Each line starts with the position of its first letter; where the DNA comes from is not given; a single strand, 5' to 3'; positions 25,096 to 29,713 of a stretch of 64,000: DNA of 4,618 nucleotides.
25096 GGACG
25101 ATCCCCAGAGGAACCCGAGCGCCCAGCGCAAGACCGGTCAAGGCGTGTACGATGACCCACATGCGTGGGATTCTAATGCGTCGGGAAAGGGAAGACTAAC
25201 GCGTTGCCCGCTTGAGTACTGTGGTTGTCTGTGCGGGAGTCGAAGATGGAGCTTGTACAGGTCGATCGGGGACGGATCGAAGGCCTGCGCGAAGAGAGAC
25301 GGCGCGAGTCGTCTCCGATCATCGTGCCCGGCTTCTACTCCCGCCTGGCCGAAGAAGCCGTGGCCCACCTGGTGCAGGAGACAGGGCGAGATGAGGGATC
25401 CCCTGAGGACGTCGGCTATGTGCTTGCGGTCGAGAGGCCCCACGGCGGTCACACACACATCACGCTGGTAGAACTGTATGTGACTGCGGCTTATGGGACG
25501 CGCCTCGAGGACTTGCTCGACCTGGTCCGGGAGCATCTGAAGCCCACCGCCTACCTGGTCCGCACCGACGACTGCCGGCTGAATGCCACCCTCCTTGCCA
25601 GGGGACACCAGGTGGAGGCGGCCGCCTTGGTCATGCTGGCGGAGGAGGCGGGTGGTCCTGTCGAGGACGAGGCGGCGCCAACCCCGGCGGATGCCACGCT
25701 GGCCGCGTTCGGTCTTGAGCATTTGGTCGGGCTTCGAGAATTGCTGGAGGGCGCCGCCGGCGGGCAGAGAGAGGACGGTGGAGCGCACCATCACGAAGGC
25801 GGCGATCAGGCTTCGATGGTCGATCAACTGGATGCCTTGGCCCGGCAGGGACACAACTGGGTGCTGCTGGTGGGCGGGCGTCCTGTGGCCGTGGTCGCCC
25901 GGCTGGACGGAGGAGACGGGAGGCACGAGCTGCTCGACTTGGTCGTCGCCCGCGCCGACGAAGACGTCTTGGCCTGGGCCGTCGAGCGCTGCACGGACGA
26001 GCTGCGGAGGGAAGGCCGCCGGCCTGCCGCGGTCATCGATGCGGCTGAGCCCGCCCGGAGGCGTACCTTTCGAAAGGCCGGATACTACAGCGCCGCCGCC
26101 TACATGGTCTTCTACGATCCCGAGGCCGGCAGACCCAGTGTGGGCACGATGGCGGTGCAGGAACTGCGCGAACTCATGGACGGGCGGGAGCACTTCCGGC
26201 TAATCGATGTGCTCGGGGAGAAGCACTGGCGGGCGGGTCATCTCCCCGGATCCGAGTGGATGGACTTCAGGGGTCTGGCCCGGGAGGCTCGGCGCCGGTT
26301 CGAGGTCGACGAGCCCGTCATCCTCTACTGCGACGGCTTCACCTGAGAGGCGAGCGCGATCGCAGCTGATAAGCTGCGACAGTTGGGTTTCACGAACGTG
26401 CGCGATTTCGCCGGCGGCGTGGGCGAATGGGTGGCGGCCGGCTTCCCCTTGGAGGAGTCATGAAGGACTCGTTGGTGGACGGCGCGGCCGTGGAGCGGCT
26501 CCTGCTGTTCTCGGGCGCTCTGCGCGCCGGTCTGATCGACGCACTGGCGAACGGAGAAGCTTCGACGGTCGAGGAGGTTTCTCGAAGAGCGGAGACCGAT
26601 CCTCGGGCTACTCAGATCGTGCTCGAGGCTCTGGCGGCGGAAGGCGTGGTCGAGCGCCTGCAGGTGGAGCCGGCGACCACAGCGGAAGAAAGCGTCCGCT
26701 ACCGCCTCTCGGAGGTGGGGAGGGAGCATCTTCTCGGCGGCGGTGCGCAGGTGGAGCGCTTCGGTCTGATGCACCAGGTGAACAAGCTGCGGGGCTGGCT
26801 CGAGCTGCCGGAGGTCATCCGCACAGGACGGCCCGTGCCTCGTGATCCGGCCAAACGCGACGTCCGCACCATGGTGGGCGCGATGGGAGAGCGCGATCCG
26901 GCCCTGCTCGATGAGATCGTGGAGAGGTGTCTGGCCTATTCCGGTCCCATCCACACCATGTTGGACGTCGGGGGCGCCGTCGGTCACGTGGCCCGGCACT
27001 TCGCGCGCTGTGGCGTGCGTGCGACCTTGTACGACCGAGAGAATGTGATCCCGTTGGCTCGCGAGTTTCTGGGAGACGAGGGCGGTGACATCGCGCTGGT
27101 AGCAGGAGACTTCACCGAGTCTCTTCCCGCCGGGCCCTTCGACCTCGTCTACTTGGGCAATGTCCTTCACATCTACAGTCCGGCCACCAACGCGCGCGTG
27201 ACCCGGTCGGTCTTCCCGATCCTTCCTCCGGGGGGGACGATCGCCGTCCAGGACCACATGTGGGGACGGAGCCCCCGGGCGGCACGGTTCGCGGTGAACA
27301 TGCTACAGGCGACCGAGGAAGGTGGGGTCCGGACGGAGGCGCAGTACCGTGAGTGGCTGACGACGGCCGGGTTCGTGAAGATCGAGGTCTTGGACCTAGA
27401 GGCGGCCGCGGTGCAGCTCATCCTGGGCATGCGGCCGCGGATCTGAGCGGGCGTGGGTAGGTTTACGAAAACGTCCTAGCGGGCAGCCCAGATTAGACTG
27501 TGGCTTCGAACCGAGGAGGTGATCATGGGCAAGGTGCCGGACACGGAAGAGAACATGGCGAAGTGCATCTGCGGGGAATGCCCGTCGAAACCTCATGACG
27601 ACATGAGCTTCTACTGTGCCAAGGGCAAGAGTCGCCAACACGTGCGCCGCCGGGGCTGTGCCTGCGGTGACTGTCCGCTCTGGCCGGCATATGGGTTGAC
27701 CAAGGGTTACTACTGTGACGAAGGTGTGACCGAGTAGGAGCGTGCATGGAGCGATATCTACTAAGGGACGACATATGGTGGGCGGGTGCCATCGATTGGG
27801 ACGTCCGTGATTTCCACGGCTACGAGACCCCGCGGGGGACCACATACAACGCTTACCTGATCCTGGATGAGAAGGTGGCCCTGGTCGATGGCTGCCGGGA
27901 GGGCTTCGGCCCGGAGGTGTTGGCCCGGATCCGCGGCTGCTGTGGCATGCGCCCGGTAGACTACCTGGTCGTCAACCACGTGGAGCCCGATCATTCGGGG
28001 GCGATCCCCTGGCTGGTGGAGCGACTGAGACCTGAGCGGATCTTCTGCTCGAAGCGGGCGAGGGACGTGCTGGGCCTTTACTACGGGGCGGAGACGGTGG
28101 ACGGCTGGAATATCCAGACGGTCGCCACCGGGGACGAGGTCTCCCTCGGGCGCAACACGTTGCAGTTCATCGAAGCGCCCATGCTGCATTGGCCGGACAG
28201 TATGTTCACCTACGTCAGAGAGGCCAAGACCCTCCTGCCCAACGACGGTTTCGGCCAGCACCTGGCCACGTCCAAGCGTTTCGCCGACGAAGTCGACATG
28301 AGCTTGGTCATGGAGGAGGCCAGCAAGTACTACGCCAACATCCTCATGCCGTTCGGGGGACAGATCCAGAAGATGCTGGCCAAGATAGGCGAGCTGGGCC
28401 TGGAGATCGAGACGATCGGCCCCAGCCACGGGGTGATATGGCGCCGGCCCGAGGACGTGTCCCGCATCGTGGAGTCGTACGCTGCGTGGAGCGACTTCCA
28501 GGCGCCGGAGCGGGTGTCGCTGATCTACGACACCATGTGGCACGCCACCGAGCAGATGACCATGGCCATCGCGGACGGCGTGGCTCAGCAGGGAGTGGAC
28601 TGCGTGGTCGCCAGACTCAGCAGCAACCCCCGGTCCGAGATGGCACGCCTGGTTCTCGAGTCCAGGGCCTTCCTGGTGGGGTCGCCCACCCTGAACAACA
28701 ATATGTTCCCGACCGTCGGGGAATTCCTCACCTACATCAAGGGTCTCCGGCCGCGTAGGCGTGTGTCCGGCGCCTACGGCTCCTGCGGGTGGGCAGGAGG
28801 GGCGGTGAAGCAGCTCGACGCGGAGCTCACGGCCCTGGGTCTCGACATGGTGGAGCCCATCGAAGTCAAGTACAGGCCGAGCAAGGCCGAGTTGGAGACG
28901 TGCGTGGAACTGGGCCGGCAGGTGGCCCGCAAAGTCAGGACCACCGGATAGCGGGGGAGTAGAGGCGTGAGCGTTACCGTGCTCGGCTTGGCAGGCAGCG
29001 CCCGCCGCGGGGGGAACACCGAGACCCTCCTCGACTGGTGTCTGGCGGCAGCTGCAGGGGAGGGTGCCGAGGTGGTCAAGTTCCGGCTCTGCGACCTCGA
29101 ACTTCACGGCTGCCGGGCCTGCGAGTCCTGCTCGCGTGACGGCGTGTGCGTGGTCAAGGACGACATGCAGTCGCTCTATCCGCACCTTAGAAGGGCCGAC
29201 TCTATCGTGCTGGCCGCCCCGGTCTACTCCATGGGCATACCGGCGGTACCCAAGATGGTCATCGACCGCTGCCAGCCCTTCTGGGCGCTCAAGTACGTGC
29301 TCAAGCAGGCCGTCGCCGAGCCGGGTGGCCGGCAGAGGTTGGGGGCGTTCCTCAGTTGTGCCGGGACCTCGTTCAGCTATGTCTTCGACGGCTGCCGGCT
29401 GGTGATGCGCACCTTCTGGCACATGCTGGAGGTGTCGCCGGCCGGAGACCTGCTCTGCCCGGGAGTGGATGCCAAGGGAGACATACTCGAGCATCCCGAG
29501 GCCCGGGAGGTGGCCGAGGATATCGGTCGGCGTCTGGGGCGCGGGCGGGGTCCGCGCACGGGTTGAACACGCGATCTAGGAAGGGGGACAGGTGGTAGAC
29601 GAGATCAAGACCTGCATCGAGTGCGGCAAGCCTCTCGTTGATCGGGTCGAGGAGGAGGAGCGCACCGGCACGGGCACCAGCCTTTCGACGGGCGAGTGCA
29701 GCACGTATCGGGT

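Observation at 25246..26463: Rhodanese-domain fusion protein with an in-frame TGA in the active-site loop and a SECIS-like hairpin: candidate new selenoprotein (or a one-step nonsense pseudogene)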

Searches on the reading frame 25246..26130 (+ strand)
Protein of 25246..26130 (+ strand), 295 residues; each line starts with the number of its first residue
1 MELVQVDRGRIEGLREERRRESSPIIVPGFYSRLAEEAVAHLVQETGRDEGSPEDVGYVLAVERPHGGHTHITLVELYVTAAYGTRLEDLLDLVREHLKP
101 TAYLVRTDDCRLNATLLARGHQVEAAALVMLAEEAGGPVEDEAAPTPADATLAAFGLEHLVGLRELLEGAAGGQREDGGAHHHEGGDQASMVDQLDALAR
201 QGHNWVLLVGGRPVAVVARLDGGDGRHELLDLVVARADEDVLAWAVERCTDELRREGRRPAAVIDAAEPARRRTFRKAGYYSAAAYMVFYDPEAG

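Call 64: search_protein_representatives(protein=window:25246-26130:+)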
Query: 295 residues. Proteins with E-value up to 0.001 (for the whole library): 19; up to 1e-10: 15; up to 1e-30: 5. The best 19 are listed.
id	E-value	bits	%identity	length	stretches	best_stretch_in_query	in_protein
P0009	2.4e-105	368.5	64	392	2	1-147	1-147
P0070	6.1e-58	212.9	50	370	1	3-294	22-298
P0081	7.5e-35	137.1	62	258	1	178-295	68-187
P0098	9.7e-34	133.5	35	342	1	2-295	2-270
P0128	1.0e-30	123.6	36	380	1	1-285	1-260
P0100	7.8e-28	114.1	52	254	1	5-152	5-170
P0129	1.3e-27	113.4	52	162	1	1-150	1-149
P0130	3.1e-26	108.8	50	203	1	175-295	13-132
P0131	8.0e-22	94.4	57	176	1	199-295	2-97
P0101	1.9e-18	83.3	59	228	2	84-136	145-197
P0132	1.4e-16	77.1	44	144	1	1-107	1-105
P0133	1.1e-15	74.2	66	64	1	42-97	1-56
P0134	2.8e-13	66.4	55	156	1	9-97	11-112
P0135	1.5e-11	60.7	33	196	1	182-295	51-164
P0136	2.8e-11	59.8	37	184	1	186-295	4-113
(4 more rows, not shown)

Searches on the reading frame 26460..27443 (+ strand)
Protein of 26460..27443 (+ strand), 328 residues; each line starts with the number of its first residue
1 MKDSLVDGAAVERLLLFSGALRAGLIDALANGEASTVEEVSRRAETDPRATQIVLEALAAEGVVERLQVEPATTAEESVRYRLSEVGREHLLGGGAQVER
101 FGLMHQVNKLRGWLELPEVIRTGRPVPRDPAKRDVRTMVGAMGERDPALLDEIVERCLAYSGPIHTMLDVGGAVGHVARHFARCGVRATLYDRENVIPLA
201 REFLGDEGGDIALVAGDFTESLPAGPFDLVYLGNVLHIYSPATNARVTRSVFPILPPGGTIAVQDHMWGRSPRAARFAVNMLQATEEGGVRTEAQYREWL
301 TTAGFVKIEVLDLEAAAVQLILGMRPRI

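Call 8: search_protein_families(library=pfam, proteins=[window:26460-27443:+], max_evalue=0.01)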
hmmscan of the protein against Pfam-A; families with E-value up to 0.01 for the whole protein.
window:26460-27443:+ (328 aa): 8 families
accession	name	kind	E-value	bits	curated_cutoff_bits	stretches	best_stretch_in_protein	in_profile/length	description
PF00891.24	Methyltransf_2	-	5.5e-17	62.3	22.3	1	163-305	62-209/210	O-methyltransferase domain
PF13489.12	Methyltransf_23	-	5e-10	39.8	27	1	144-309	3-163/164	Methyltransferase domain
PF13649.12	Methyltransf_25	-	1.9e-07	32.1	27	1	168-259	2-97/97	Methyltransferase domain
PF08241.18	Methyltransf_11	-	6.2e-07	30.4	21.2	1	168-262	1-94/95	Methyltransferase domain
PF08100.18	Dimerisation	-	3.9e-06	27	25.6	1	20-91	25-91/93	O-methyltransferase dimerisation domain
PF08242.18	Methyltransf_12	-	1.3e-05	26.2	30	1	168-260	1-97/98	Methyltransferase domain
PF01978.25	TrmB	-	0.0062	16.8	25.6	0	28-72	16-60/68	Sugar-specific transcriptional regulator TrmB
PF24270.1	HTH_Cmi2_C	-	0.009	16.7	27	0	21-67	76-121/125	Cmi2, C-terminal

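Call 13: search_protein_families(library=ncbifam, proteins=[window:26460-27443:+], max_evalue=0.01)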
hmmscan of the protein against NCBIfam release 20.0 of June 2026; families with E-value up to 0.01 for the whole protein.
window:26460-27443:+ (328 aa): 3 families
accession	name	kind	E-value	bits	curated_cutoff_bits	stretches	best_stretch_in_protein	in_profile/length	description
NF053543.1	FlxJ_fam_MTase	equivalog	6e-05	22.1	560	0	160-271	174-291/352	FlxJ family methyltransferase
NF043040.1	corrin_prot_MT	hypoth_equivalog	0.00029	20.3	180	1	153-278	34-161/216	corrinoid protein-associated methyltransferase CpaM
NF008823.0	PRK11873.1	subfamily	0.0015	18.1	263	1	244-313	162-231/272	arsenite methyltransferase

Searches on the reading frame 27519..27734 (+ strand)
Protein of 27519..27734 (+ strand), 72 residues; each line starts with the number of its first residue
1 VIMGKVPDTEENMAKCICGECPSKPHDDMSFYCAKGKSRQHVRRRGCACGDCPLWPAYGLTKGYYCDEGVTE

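Call 8: search_protein_families(library=pfam, proteins=[window:27519-27734:+], max_evalue=0.01)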
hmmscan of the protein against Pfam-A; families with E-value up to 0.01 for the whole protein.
window:27519-27734:+ (72 aa): 2 families
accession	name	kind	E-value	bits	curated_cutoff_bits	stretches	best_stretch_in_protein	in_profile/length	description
PF10967.13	DUF2769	-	9.9e-13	48.9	22.8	1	16-66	1-56/57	Protein of unknown function (DUF2769)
PF13008.12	zf-Paramyx-P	-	0.00017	21.4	25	0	13-24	28-39/45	Zinc-binding domain of Paramyxoviridae V protein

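Call 13: search_protein_families(library=ncbifam, proteins=[window:27519-27734:+], max_evalue=0.01)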
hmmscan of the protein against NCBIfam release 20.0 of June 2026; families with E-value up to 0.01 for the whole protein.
window:27519-27734:+ (72 aa): 1 family
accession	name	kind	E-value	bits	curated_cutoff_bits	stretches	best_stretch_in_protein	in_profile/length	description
TIGR04135.1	FibroRuminTarg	subfamily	0.0013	18.7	45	1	1-23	10-33/52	FibroRumin family radical SAM-modified Cys-rich RiPP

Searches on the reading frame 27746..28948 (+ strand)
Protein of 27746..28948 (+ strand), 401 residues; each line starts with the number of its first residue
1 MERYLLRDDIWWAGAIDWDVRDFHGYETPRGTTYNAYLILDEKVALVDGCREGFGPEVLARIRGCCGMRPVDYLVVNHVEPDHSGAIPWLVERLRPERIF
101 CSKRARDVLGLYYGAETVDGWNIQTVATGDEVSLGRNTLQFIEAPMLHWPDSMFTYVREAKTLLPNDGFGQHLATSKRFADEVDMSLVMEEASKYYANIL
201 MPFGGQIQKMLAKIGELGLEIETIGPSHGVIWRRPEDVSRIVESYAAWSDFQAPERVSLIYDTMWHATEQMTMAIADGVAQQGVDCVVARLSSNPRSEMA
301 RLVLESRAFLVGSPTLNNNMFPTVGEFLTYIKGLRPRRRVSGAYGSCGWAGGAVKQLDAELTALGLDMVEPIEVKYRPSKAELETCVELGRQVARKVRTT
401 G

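Call 8: search_protein_families(library=pfam, proteins=[window:27746-28948:+], max_evalue=0.01)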
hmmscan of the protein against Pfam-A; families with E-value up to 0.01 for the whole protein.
window:27746-28948:+ (401 aa): 4 families
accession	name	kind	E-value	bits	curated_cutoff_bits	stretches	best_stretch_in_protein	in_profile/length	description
PF19583.5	ODP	-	3.9e-18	66.4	27.2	1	34-229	3-194/194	ODP family beta lactamase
PF00258.30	Flavodoxin_1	-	1.4e-14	54.9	25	1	259-389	1-142/143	Flavodoxin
PF12706.13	Lactamase_B_2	-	0.00019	21.5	27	1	68-150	28-116/200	Beta-lactamase superfamily domain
PF00753.33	Lactamase_B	-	0.00022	21.7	22.7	1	34-174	6-156/196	Metallo-beta-lactamase superfamily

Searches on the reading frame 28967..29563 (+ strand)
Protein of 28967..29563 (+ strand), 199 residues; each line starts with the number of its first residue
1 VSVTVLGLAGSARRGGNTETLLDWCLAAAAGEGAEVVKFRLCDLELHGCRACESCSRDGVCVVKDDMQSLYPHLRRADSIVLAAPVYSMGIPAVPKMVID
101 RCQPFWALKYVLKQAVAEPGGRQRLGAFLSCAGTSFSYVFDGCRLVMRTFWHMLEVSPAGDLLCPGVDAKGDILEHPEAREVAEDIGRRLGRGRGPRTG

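Call 8: search_protein_families(library=pfam, proteins=[window:28967-29563:+], max_evalue=0.01)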
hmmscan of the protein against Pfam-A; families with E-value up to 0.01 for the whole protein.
window:28967-29563:+ (199 aa): 2 families
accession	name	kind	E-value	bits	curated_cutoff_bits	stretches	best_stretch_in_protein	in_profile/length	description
PF03358.20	FMN_red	-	4.3e-20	72.3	24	1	4-116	2-114/152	NADPH-dependent FMN reductase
PF02525.22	Flavodoxin_2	-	5.9e-07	29.8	27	1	5-117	3-113/198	Flavodoxin-like fold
